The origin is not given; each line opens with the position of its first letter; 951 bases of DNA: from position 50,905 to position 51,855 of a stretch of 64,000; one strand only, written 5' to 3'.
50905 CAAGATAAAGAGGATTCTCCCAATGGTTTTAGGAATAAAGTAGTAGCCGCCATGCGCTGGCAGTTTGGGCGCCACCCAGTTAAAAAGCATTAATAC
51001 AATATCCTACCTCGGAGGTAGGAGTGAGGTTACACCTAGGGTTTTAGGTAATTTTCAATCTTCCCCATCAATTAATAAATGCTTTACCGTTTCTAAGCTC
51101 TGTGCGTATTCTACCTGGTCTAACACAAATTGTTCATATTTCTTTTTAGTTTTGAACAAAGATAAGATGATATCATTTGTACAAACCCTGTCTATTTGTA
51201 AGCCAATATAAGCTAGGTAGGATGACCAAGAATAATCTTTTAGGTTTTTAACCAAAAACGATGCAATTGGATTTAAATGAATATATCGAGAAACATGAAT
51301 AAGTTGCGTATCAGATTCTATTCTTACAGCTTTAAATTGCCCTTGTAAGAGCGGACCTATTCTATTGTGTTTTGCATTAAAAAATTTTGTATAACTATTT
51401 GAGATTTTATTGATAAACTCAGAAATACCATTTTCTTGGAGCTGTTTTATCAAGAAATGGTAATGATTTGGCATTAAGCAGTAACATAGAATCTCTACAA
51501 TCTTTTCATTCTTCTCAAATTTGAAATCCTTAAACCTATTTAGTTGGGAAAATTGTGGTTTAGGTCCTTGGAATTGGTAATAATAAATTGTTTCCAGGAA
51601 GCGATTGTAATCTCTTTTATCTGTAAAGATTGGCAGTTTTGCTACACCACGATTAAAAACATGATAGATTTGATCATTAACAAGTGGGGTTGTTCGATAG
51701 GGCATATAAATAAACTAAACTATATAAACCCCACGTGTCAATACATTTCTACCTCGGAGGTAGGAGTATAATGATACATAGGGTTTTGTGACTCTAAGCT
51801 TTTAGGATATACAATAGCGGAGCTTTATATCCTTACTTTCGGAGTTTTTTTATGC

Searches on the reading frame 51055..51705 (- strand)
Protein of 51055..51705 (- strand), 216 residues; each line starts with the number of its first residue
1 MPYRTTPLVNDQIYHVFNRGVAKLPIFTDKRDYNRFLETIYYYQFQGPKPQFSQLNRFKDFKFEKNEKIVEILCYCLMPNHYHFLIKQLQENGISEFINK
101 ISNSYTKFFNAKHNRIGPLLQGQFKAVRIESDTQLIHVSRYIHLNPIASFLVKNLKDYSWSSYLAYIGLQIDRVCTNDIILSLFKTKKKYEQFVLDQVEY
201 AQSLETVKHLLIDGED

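Call 93: search_protein_families(library=padloc, proteins=[window:51055-51705:-], max_evalue=0.01)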
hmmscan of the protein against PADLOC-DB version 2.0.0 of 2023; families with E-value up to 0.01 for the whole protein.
window:51055-51705:- (216 aa): 0 families

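Call 109: search_protein_families(library=pfam, proteins=[window:51055-51705:-], max_evalue=0.001)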
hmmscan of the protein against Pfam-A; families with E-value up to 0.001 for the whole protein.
window:51055-51705:- (216 aa): 1 family
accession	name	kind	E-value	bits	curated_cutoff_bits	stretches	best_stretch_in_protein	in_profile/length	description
PF01797.21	Y1_Tnp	-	1.4e-08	35.4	23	1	66-143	37-119/121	Transposase IS200 like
